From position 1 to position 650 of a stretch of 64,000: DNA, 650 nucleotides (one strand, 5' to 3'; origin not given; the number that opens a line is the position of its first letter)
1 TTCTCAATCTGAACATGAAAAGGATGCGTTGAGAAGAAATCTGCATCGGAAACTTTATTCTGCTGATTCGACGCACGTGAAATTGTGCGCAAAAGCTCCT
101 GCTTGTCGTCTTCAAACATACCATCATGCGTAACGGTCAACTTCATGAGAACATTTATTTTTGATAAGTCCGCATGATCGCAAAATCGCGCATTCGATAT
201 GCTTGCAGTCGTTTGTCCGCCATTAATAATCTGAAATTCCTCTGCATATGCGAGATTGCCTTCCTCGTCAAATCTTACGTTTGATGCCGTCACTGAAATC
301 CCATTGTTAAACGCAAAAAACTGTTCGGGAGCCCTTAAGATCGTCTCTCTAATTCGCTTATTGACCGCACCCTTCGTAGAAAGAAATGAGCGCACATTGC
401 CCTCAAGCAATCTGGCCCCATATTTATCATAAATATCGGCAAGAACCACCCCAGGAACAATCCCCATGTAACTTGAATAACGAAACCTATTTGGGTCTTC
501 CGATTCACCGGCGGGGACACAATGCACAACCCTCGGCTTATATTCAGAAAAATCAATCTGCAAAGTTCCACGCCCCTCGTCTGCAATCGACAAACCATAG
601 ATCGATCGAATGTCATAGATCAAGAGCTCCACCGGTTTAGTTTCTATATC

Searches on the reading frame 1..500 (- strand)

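Call 68: predict_structure(alignment_id=A3)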
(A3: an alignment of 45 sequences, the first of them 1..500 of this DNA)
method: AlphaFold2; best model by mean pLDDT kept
length: 166 residues; sequences in the alignment: 45
mean_pLDDT: 79.8   pTM: 0.71
mean pLDDT of the five models: 79.8, 79.5, 77.6, 76.8, 76.0
residues with pLDDT >= 90: 44; 70-90: 81; 50-70: 38; < 50: 3
segments of 3 or more residues with pLDDT < 50: 1-3
pLDDT, mean of each block of 10 residues (from residue 1): 64 91 80 57 78 93 84 88 83 86 93 94 86 84 69 61 56
secondary structure, 60 per line:
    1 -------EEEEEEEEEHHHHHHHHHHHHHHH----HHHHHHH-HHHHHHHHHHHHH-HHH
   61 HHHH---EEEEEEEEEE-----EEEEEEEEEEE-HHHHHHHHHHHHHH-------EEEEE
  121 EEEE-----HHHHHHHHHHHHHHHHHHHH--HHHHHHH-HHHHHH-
elements in order: E8-16 H17-31 H36-42 H44-56 H58-64 E68-77 E83-93 H95-108 E116-124 H130-149 H152-158 H160-165

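Call 70: fold_search(model_id=the predicted structure, library=pdb)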
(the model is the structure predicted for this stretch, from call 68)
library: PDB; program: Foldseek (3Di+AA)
matches with E <= 10: 248; with E <= 0.001: 0
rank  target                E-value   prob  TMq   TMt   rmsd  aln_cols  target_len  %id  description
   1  5c50_A                6.0e-01  0.04  0.14  0.12  18.3       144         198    7  Crystal structure of the complex of human Atg101-Atg13 HORMA domain (released 2015-10-14)
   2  5vcb_B                6.8e-01  0.06  0.15  0.20  15.1        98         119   17  Crystal structure of holo-(acyl-carrier-protein) synthase:holo(acyl-carrier-protein) complex from Escherichia Coli. (released 2017-11-01)
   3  5xuy_D                6.8e-01  0.03  0.13  0.11  18.3       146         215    5  Crystal structure of ATG101-ATG13HORMA (released 2018-07-04)
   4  5xv1_B                1.2e+00  0.02  0.14  0.12  18.6       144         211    6  Crystal structure of ATG101-ATG13HORMA (released 2018-07-04)
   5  8xll_I                1.2e+00  0.02  0.12  0.10  15.2       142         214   12  Structure of the native 2-oxoglutarate dehydrogenase complex (OGDHC) in the adult cortex and hippocampus (released 2025-02-05)
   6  4wzg                  1.4e+00  0.02  0.13  0.11  18.4       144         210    6  Structure of human ATG101 (released 2015-06-17)
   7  3bvg                  1.5e+00  0.01  0.09  0.07  11.1        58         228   14  Manipulating the coupled folding and binding process drives affinity maturation in a protein-protein complex (released 2009-01-27)
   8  8f18_K                1.5e+00  0.03  0.14  0.08  13.4       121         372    7  Apo KIF20A[1-565] class-2 in complex with a microtubule (released 2023-09-20)
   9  6gph                  1.6e+00  0.02  0.17  0.13  19.7       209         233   10  Structure of human Heat shock protein 90-alpha N-terminal domain (Hsp90-NTD) variant K112A in complex with AMPCP (released 2018-10-03)
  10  5me9_A                1.6e+00  0.02  0.14  0.09  18.2       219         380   12  Crystal structure of yeast Cdt1 (N terminal and middle domain), form 1. (released 2017-05-17)
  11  3r4n_A                1.8e+00  0.02  0.14  0.11  17.4       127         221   11  Optimization of Potent, Selective, and Orally Bioavailable Pyrrolodinopyrimidine-containing Inhibitors of Heat Shock P (released 2011-04-27)
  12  8zlb_A                1.9e+00  0.04  0.14  0.09  24.4        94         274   13  EB bound state of hPAC (released 2025-07-23)
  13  3bmy                  1.9e+00  0.02  0.13  0.11  14.7        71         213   10  Discovery of Benzisoxazoles as Potent Inhibitors of Chaperone Hsp90 (released 2008-07-08)
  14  8h8e_E                2.0e+00  0.03  0.12  0.07  24.6        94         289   12  Structure of the dimeric Xenopus tropical acid-sensitive outwardly rectifying channel ASOR trimer bound with tRNA (clo (released 2024-05-01)
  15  2xt3                  2.0e+00  0.03  0.14  0.09  12.3        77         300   12  HUMAN KIF7, A KINESIN INVOLVED IN HEDGEHOG SIGNALLING (released 2011-12-14)
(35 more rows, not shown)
